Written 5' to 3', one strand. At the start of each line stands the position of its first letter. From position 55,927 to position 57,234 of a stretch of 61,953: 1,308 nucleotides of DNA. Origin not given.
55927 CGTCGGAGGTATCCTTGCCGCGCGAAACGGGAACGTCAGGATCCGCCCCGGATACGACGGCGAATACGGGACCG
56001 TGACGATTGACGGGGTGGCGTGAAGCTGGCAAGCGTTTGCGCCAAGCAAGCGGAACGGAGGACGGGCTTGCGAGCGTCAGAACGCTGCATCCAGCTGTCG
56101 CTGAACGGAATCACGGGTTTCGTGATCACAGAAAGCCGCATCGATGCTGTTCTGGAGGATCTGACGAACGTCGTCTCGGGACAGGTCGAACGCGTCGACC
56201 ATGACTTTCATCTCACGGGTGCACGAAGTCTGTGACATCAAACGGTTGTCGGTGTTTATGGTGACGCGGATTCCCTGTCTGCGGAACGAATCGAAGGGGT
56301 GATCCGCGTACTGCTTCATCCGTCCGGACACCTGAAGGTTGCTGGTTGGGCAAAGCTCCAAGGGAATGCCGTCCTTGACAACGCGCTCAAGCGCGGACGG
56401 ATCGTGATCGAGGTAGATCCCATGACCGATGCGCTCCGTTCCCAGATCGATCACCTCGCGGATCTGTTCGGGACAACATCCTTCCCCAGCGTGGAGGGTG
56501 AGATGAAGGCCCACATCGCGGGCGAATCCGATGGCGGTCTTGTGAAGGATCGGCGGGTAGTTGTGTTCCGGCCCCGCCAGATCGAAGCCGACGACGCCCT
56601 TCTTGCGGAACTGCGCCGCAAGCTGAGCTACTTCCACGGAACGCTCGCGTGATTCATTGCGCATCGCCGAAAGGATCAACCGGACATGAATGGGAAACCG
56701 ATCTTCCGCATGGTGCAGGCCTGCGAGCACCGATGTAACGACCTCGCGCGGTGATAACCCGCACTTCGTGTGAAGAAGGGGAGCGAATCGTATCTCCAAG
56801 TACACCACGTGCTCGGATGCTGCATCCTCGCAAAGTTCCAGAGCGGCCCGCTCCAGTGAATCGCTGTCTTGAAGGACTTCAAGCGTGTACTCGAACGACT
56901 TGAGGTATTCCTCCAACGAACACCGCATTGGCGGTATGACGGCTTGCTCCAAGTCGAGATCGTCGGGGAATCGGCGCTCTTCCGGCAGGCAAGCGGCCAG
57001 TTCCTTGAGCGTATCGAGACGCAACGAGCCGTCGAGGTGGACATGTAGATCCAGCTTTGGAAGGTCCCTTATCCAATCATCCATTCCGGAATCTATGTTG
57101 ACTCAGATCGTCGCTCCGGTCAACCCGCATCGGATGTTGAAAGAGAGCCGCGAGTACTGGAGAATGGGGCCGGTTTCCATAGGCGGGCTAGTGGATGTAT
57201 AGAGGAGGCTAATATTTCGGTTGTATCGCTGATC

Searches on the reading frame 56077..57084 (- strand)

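Call 8: search_protein_families(library=pfam, proteins=[window:56077-57084:-], max_evalue=0.001)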
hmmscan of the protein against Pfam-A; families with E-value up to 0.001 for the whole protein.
window:56077-57084:- (335 aa): 2 families
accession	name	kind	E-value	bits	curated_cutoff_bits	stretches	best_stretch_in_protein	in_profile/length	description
PF00962.28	A_deaminase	-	1.8e-81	274.3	27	1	9-332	1-328/330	Adenosine deaminase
PF19326.5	AMP_deaminase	-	2.8e-05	23.1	27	1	196-323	455-581/630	AMP deaminase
